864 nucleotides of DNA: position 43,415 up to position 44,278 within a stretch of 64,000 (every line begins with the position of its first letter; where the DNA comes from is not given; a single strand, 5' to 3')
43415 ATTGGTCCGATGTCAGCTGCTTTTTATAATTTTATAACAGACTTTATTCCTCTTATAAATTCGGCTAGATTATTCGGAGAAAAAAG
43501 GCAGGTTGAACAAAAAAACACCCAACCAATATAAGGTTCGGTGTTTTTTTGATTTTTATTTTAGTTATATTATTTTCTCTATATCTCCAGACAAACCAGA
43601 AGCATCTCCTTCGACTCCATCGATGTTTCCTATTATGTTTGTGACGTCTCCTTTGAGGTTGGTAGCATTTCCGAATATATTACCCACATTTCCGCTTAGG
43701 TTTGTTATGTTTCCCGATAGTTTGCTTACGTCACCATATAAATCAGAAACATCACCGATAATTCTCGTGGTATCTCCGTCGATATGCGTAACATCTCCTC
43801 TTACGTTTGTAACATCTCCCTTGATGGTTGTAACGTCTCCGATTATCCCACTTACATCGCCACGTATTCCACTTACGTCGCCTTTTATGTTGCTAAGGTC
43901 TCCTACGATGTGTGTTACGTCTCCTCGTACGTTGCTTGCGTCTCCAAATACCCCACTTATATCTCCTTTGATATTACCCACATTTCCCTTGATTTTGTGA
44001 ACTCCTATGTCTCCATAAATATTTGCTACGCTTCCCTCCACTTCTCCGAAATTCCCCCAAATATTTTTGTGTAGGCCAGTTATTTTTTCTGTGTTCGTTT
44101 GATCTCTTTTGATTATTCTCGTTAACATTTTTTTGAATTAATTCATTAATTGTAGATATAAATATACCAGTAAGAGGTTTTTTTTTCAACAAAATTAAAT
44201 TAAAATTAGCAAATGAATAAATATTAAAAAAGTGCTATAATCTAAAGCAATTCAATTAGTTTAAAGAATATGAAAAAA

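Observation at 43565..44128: Protein built from about 20 tandem heptad repeats [S/T]-x-I-x-G-[D/N]-V (21-nt DNA periodicity)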

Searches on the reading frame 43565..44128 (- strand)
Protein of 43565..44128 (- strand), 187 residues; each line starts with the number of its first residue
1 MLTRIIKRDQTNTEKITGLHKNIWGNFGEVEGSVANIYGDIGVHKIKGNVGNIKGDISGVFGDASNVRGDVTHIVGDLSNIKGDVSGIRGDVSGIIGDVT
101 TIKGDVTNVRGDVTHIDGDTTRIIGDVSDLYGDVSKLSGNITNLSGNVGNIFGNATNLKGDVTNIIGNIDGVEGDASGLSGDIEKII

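Call 4: search_protein_families(library=pfam, proteins=[window:43565-44128:-], max_evalue=1)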
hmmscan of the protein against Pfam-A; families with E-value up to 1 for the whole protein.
window:43565-44128:- (187 aa): 12 families
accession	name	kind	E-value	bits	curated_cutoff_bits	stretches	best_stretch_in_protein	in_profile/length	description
PF04513.17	Baculo_PEP_C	-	7.9e-08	32.9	38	2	43-176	4-122/140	Baculovirus polyhedron envelope protein, PEP, C terminus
PF23284.2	KOW2_Spt5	-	5.6e-05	23.3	28.9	1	99-130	5-36/50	Transcription elongation factor SPT5, second KOW domain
PF07889.17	DUF1664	-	6.5e-05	23.4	34.6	0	101-139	84-122/124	Protein of unknown function (DUF1664)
PF04728.18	LPP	-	0.0015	19.2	29.1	0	80-111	4-35/53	Lipoprotein leucine-zipper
PF25421.1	DUF7891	-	0.0048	17.5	27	0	138-172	9-44/90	Domain of unknown function (DUF7891)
PF20808.2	MINT_RAM7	-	0.017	15.8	108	2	82-162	29-109/110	Msx2-interacting protein, RAM7 domain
PF21592.3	Bc2l-C_N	-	0.033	14.9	27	0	96-118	94-116/123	Bc2l-C, N-terminal domain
PF06009.19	Laminin_II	-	0.042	14.3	33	1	63-151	11-95/138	Laminin Domain II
PF12699.13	phiKZ_IP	-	0.1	12.2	27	1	51-144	266-362/387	phiKZ-like phage internal head proteins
PF06103.16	DUF948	-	0.21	12.3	37.2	0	85-138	35-88/89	Bacterial protein of unknown function (DUF948)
PF16902.11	FokI_D3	-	0.38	11.1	29.2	0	79-96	41-58/69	FokI, D3 domain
PF12296.13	HsbA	-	0.58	11.1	33.5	0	123-175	4-52/121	Hydrophobic surface binding protein A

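Call 6: find_homologous_proteins(query=window:43565-44128:-, max_evalue=0.001)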
Query window:43565-44128:- (187 aa): 33 proteins with E <= 0.001 among 634 candidates.
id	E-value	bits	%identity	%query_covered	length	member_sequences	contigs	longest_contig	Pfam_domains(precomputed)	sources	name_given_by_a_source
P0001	6.6e-36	142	44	83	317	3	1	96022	PF04513.18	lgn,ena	-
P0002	7.9e-30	122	42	100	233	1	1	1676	-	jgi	jgi:hypothetical protein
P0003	1.3e-21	96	49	58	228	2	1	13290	PF06009.20,PF07889.18,PF04728.19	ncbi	ncbi:MAG: hypothetical protein QW478_03085 [Candidatus Micrarchaeaceae archaeon]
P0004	2.3e-21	95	42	70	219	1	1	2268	-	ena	-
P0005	1.6e-20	92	53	44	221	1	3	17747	-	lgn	-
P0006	7.7e-19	87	44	63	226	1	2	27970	-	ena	-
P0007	3.1e-17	81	31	88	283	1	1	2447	-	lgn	-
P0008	4.1e-17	81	47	59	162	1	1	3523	PF04513.18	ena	-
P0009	4.7e-17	81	45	56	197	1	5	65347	-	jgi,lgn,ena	jgi:hypothetical protein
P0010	6.8e-17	80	49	57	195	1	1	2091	-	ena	-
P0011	4.4e-16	78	51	50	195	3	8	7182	-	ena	-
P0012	6.2e-16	77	44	63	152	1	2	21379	-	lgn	-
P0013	1.2e-13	70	47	51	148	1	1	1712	-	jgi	jgi:hypothetical protein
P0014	2.1e-12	66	47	40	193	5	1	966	-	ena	-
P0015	2.4e-12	65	47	40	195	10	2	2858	-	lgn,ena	-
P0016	9.9e-12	63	49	51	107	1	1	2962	-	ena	-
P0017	3.2e-11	62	53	32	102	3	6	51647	-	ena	-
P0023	4.8e-10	58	58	35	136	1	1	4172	-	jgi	jgi:prophage DNA circulation protein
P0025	2.1e-9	56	38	57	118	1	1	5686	-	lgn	-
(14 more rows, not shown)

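Call 7: search_solved_structures(query=window:43565-44128:-, max_evalue=10, show_alignments=3)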
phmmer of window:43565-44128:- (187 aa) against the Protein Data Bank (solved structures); distinct sequences matched with E-value up to 10: 7.
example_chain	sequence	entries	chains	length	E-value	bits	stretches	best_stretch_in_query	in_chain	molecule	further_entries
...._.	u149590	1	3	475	6.7e-05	26.3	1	65-159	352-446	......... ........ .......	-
4lin_A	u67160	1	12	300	0.0026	21.1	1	78-171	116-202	Tail needle protein gp26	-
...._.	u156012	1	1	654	0.0086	19.4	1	38-172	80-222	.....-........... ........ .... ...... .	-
7zr2_A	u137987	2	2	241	0.68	13.2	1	44-168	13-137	Spike protein S2',Chimeric protein mimic of SARS-CoV-2 Spike HR1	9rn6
9eg6_A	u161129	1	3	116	0.71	13.2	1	45-94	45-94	Caveolae-associated protein 1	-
7t5p_A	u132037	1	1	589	0.74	13.1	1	86-127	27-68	SUMO-interacting motif-containing protein 1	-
1avy_A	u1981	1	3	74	0.81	13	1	82-114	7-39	FIBRITIN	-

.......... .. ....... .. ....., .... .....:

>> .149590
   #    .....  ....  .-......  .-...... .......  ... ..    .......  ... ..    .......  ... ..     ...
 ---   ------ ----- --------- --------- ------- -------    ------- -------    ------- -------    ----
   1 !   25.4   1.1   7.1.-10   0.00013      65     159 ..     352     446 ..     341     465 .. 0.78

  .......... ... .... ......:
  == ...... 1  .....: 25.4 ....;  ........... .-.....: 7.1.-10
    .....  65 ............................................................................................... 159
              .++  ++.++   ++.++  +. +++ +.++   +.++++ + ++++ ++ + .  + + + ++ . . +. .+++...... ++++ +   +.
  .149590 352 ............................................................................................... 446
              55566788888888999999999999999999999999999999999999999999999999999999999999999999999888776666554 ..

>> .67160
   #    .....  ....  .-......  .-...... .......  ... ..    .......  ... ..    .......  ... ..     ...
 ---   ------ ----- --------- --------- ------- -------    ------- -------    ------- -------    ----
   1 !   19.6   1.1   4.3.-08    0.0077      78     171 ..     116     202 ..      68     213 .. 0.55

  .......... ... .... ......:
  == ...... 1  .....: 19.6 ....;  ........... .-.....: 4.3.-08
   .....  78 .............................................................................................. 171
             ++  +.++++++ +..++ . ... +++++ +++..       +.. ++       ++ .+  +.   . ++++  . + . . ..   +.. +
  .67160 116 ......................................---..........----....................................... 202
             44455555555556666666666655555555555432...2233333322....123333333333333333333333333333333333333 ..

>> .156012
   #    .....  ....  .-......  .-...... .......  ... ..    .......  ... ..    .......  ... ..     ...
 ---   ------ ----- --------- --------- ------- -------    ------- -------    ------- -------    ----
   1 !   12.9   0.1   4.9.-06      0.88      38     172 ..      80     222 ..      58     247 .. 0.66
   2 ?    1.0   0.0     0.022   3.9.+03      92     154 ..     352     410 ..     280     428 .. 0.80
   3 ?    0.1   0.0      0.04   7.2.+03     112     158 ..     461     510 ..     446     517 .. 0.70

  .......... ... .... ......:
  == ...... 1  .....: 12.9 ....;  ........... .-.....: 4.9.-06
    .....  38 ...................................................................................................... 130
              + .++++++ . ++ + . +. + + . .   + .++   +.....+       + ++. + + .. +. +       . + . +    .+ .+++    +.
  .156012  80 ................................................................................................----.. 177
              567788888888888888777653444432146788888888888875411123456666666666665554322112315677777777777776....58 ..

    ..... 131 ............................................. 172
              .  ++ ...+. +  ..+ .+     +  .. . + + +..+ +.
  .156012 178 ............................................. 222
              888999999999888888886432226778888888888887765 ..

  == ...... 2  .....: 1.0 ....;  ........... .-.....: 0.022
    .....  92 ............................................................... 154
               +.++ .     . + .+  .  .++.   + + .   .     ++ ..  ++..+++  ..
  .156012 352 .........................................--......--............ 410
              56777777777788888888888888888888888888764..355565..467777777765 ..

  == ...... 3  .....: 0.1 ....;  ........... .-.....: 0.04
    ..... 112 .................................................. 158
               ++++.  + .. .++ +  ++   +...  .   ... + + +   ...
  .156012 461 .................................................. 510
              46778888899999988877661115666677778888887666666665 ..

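Call 19: find_encoding_contigs(protein=P0001, flank=8000, max_places=2)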
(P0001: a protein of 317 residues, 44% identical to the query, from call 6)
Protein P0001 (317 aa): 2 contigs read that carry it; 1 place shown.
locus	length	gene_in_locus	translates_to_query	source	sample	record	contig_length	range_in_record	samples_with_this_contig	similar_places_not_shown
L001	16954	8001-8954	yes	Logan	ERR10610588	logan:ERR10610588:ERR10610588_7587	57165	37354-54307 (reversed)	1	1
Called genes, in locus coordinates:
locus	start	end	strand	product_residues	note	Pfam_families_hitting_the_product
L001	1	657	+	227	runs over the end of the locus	PF14460:Prok-E2_D (weak)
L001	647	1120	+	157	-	-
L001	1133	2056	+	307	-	-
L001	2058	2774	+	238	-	PF00899:ThiF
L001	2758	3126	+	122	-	-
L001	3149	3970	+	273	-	-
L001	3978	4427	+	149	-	-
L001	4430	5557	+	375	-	-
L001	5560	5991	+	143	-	-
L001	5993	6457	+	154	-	-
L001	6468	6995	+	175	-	-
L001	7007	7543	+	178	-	-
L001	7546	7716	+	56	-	-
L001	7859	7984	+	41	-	-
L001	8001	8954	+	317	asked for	PF04513:Baculo_PEP_C (faint)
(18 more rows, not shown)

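Call 20: find_encoding_contigs(protein=window:43565-44128:-, flank=5000, max_places=4)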
Protein window:43565-44128:- (187 aa): 1 contig read that carries it; 1 place shown.
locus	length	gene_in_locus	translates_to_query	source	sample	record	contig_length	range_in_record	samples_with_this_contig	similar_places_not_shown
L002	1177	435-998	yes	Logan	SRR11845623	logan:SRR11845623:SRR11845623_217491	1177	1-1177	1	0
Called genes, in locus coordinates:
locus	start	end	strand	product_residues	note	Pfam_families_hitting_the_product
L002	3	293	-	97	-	?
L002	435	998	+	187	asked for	-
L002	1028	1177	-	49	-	?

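Call 21: predict_structure(alignment_id=A2)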
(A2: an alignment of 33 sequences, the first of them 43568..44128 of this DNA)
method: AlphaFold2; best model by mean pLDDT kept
length: 187 residues; sequences in the alignment: 33
mean_pLDDT: 59.7   pTM: 0.35
mean pLDDT of the five models: 59.7, 59.1, 56.7, 56.6, 56.5
residues with pLDDT >= 90: 0; 70-90: 48; 50-70: 107; < 50: 32
segments of 3 or more residues with pLDDT < 50: 1-10, 17-20, 131-133, 185-187
pLDDT, mean of each block of 10 residues (from residue 1): 44 49 54 54 62 70 73 77 76 73 67 58 53 49 54 55 55 58 50
secondary structure, 60 per line:
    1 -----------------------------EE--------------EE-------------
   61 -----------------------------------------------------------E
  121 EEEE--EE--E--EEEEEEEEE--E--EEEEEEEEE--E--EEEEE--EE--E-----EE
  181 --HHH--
elements in order: E120-124 E134-142 E148-156 E162-166

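Call 23: search_protein_families(library=phrogs, proteins=[window:43568-44128:-, P0001, P0016, P0023, P0013, P0003, P0009], max_evalue=0.01)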
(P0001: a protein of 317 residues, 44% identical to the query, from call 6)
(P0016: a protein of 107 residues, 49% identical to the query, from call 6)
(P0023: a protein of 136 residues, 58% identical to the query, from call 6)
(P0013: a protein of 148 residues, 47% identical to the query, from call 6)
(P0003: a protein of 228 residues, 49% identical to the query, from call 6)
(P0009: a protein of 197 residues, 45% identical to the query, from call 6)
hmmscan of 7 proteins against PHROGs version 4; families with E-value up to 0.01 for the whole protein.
window:43568-44128:- (187 aa): 12 families
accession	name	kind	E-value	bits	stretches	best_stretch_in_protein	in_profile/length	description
phrog_19577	-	head and packaging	1e-17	65.4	2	48-184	40-180/378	minor head protein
phrog_1219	-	tail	4.4e-07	30.8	0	72-119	78-125/233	tail needle protein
phrog_35017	-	unknown function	2.4e-05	25.4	0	67-115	17-65/79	-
phrog_6376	-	unknown function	0.0002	22.1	0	102-170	26-94/229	-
phrog_16040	-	head and packaging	0.0002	20.4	1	25-185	202-359/1254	virion structural protein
phrog_5553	-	unknown function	0.00024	22.3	0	14-116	3-103/114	-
phrog_30868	-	unknown function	0.00045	21.5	0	72-168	10-100/115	-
phrog_736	-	unknown function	0.0016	19.5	0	126-150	67-91/112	-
phrog_11536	-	unknown function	0.003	19.1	0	92-116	42-66/114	-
phrog_5820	-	unknown function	0.0035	18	0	76-109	109-142/200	-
phrog_27672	-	unknown function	0.0038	17.5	0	53-117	280-348/394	-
phrog_18412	-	head and packaging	0.0079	16.7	0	69-166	37-133/229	minor head protein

P0001 (317 aa): 7 families
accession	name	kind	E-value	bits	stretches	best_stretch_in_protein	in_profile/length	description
phrog_19577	-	head and packaging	6.1e-11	43.1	1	160-302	58-200/378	minor head protein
phrog_1219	-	tail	3.9e-05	24.5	0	160-197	103-140/233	tail needle protein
phrog_30868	-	unknown function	0.0024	19.2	0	182-223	33-85/115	-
phrog_18412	-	head and packaging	0.0049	17.4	1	152-282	36-160/229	minor head protein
phrog_38044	-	unknown function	0.0056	14.6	1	180-289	3128-3235/3576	-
phrog_305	-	tail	0.0065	16.1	1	144-249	576-667/1001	tail length tape measure protein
phrog_7719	-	tail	0.0066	17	1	166-291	29-148/385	minor tail protein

P0016 (107 aa): 5 families
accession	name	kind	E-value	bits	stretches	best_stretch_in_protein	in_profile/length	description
phrog_19577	-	head and packaging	1e-08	35.7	1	24-86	45-107/378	minor head protein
phrog_5820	-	unknown function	7.1e-05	23.5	0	42-72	114-144/200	-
phrog_7599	-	unknown function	0.0034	18.8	1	26-80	38-90/95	-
phrog_58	-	tail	0.0042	16.4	1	32-76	828-891/1544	tail length tape measure protein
phrog_1698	-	head and packaging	0.0074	16.5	0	9-92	365-446/562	minor head protein; receptor binding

P0023 (136 aa): 3 families
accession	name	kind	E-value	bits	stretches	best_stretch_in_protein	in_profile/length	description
phrog_19577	-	head and packaging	7.1e-05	23.1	1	26-80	61-115/378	minor head protein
phrog_5820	-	unknown function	7.9e-05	23.4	1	46-82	111-147/200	-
phrog_38044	-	unknown function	0.00077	17.4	1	25-85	3159-3219/3576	-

P0013 (148 aa): 3 families
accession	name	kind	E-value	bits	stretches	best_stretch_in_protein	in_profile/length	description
phrog_19577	-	head and packaging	9.8e-06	25.9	1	31-102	52-123/378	minor head protein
phrog_5820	-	unknown function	0.00034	21.3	1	33-91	87-142/200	-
phrog_5289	-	unknown function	0.005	17.9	0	57-77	46-66/77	-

P0003 (228 aa): 16 families
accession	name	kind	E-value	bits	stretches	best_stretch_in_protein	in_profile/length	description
phrog_19577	-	head and packaging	1.3e-11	45.3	1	48-151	74-177/378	minor head protein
phrog_1219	-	tail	2e-06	28.7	1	57-119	79-142/233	tail needle protein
phrog_5553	-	unknown function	5.9e-06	27.5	0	35-96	9-71/114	-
phrog_3556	-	unknown function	6.1e-06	26.5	1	59-105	166-212/276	-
phrog_16040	-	head and packaging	7e-05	22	0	110-167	133-186/1254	virion structural protein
phrog_38044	-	unknown function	9e-05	20.5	1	46-110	3157-3221/3576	-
phrog_1899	-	unknown function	0.00016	21.1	1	46-125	284-368/933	-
phrog_5820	-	unknown function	0.0002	22.1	0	55-114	79-142/200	-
phrog_6376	-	unknown function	0.00028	21.6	0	47-94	29-76/229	-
phrog_30868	-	unknown function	0.00034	21.9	0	48-99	34-82/115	-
phrog_3961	-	unknown function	0.00074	20.4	0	65-101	67-103/112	-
phrog_305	-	tail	0.0038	16.9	1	62-177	573-684/1001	tail length tape measure protein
phrog_5289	-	unknown function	0.0048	18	0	60-79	47-66/77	-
phrog_18412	-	head and packaging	0.0071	16.9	0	59-101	30-70/229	minor head protein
phrog_1775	-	head and packaging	0.008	14.7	0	50-148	530-614/1609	minor head protein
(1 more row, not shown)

P0009 (197 aa): 6 families
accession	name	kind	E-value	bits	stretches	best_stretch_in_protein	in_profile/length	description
phrog_19577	-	head and packaging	1.8e-06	28.4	1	105-184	80-160/378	minor head protein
phrog_35017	-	unknown function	3.5e-05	24.9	0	108-145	30-67/79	-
phrog_5820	-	unknown function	0.00027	21.6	0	154-192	104-142/200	-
phrog_1219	-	tail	0.0019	18.9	0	118-176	82-141/233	tail needle protein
phrog_30868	-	unknown function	0.0057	17.9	0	131-183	38-88/115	-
phrog_889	-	unknown function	0.009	16.6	0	32-51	62-81/162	-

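Call 25: search_dna_similar(query=window:43568-44128:-, collection=phages, mode=protein, max_evalue=0.001, max_rows=25)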
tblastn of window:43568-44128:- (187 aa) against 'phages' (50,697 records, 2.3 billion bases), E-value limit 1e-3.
Records with a match: 75; places in all: 114; records where one place covers at least 80% of the query: 5.
Best place of each record, by identity: <60% 75.
By first word of the organism name: Bacillus 54; Escherichia 8; Lactobacillus 6; Aeromonas 5; Caudoviricetes 1; Bacteriophage 1.
By host as written in the record: Bacillus subtilis 18; Bacillus subtilis BEST7003 8; Aeromonas hydrophila 5; Escherichia coli 5; Bacillus subtilis KACC 17797 3; - 2; Bacillus subtilis Goe3 2; Bacillus sp. 2; and 21 more.
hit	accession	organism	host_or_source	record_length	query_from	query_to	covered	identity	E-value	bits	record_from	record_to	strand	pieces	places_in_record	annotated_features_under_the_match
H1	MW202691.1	Caudoviricetes sp.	Manatee Spring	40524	42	186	78%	38.4%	8e-18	161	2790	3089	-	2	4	hypothetical protein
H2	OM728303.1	Bacillus phage vB_BsuM-Goe25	Bacillus subtilis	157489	54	184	70%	32.8%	3e-13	72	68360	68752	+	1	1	smc: chromosome partition protein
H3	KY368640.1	Bacillus phage vB_BsuM-Goe3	Bacillus subtilis Goe3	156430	54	184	70%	32.1%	2e-12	70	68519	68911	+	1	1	minor capsid protein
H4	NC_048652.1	Bacillus phage vB_BsuM-Goe3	Bacillus subtilis Goe3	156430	54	184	70%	32.1%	2e-12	70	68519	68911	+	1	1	minor head protein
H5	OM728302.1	Bacillus phage vB_BsuM-Goe24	Bacillus subtilis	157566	54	184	70%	32.1%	2e-12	70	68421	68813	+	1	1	smc: chromosome partition protein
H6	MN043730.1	Bacillus phage vB_BveM-Goe7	Bacillus velezensis FZB42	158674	54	184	70%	32.1%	2e-12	70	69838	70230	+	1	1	hypothetical protein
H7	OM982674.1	Bacillus phage SBSphiJ7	Bacillus subtilis BEST7003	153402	46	183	74%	30.3%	1e-10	65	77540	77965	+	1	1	hypothetical protein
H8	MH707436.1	Bacillus phage BSP36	Bacillus subtilis KCCM 11780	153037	46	183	74%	30.3%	6e-10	63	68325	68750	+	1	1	putative minor capsid protein 1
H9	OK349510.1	Bacillus phage BM-P1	Bacillus sp.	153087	63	184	65%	33.6%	1e-10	65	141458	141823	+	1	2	hypothetical protein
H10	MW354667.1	Bacillus phage BSTP3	Bacillus subtilis KCCM12511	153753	48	183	73%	30.0%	1e-11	68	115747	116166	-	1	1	minor capsid protein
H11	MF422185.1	Bacillus phage BSP10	Bacillus subtilis ATCC 15245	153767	48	183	73%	30.0%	1e-11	68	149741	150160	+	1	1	hypothetical protein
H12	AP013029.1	Bacillus phage phiNIT1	Bacillus subtilis (natto)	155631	48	183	73%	30.0%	1e-11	68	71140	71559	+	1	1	orf378: hypothetical protein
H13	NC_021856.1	Bacillus phage phiNIT1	Bacillus subtilis (natto)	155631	48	183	73%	30.0%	1e-11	68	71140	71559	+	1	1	orf378: minor head protein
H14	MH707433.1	Bacillus phage BSP18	Bacillus subtilis KACC 17797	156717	48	183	73%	30.0%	1e-11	68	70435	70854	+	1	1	putative minor capsid protein 1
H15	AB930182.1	Bacillus phage SPG24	Bacillus subtilis G24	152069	48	183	73%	30.0%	1e-11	68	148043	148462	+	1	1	none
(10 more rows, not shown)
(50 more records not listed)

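Call 26: fold_search(model_id=the predicted structure, library=pdb)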
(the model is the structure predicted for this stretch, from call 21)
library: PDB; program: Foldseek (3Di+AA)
matches with E <= 10: 33; with E <= 0.001: 0
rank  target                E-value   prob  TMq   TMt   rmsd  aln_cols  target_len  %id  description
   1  8jle_A                3.1e-01  0.07  0.12  0.18  10.4       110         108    7  Cryo-EM structure of SV2A LD4 in complex with BoNT/A2 Hc in the SV2A-levetiracetam-BoNT/A2 Hc complex (released 2024-05-01)
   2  9f2b_A                3.9e-01  0.06  0.11  0.16   8.7        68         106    9  Focused refinement of SV2B luminal domain and BoNT/A1 complex (released 2025-03-12)
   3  9fyq_A                4.7e-01  0.06  0.10  0.05  10.8        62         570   10  Cryo-EM structure of native SV2A in complex with TeNT-Hc, gangliosides and Pro-Macrobody 5 (released 2025-05-21)
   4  8jlc_A                4.7e-01  0.04  0.11  0.05  11.0       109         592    8  Cryo-EM structure of SV2A in complex with BoNT/A2 Hc and levetiracetam (released 2024-05-01)
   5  9f1r_A                5.9e-01  0.05  0.11  0.05   8.6        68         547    9  Cryo-EM structure of SV2B-Hc-A1 complex (released 2025-03-12)
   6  5jmc_H                6.6e-01  0.08  0.13  0.20   9.4        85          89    6  Receptor binding domain of Botulinum neurotoxin A in complex with rat SV2C (released 2016-06-15)
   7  9f2y_A                7.4e-01  0.05  0.11  0.17   8.6        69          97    9  Focused refinement of SV2B-LD-BoNT/A1 at pH 5.5 (released 2025-03-12)
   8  9f3c_A                7.8e-01  0.05  0.12  0.06   9.0        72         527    8  Low-resolution (5.4 angstrom) cryo-EM structure of SV2B-BoNT/A1 at pH 5.5 (released 2025-03-12)
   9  8jlh_C                1.2e+00  0.06  0.14  0.20   8.8       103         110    8  Cryo-EM structure of SV2A dimer in complex with BoNT/A2 Hc and levetiracetam (released 2024-05-01)
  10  5jmc_B                1.2e+00  0.10  0.14  0.26  10.1        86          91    2  Receptor binding domain of Botulinum neurotoxin A in complex with rat SV2C (released 2016-06-15)
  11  5jlv_C                1.3e+00  0.05  0.12  0.20   9.2        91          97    2  Receptor binding domain of Botulinum neurotoxin A in complex with human glycosylated SV2C (released 2016-06-15)
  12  4jra_D                1.6e+00  0.04  0.11  0.19  10.2        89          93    4  CRYSTAL STRUCTURE OF THE BOTULINUM NEUROTOXIN A RECEPTOR-BINDING DOMAIN IN COMPLEX WITH THE LUMINAL DOMAIN Of SV2C (released 2013-11-20)
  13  6mzp_A                1.6e+00  0.02  0.10  0.07  10.7        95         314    9  Zebrafish betaglycan orphan domain structure from orthorhombic crystal form (released 2019-08-21)
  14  5moy_B                1.8e+00  0.03  0.11  0.17   9.2        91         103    6  Crystal structure of the BoNT/A2 receptor-binding domain in complex with the luminal domain of its neuronal receptor S (released 2017-03-15)
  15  9ny6_C                2.2e+00  0.02  0.14  0.10  20.6       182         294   15  Pseudomonas phage Pa223 capsid spike (released 2025-08-06)
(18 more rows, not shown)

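Call 27: get_annotated_region(hit=H1, flank=6000)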
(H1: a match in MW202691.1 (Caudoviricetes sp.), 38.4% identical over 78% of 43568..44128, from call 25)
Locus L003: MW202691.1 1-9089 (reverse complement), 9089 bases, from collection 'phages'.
description: Podoviridae sp. isolate ctkAd229, complete genome.
organism: Caudoviricetes sp. (NCBI taxid 2832643)
taxonomy: Viruses; Duplodnaviria; Heunggongvirae; Uroviricota; Caudoviricetes
host: -; source: Manatee Spring; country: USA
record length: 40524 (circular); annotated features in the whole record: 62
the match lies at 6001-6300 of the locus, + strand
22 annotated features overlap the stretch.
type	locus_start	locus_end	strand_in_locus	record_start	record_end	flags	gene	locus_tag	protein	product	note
CDS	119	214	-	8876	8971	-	-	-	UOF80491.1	hypothetical protein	-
CDS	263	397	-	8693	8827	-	-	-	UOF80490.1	hypothetical protein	-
CDS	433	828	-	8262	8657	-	-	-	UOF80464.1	putative antitoxin of bacterial toxin-antitoxin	-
CDS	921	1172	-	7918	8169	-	-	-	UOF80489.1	hypothetical protein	-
CDS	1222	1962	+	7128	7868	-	-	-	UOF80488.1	hypothetical protein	-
CDS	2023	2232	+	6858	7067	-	-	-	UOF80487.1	hypothetical protein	-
CDS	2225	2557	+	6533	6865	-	-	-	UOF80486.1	hypothetical protein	-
CDS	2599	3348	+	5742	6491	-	-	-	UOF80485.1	hypothetical protein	-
CDS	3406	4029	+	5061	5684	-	-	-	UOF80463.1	hypothetical protein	-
CDS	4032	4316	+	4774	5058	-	-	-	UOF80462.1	putative single-stranded DNA-binding protein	-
CDS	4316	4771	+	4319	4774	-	-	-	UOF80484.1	hypothetical protein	-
CDS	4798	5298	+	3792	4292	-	-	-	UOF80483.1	proteiN/DNA complex catalytic motif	-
CDS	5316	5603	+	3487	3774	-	-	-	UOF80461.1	hypothetical protein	-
CDS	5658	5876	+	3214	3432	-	-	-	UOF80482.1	hypothetical protein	-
CDS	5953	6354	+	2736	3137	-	-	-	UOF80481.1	hypothetical protein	-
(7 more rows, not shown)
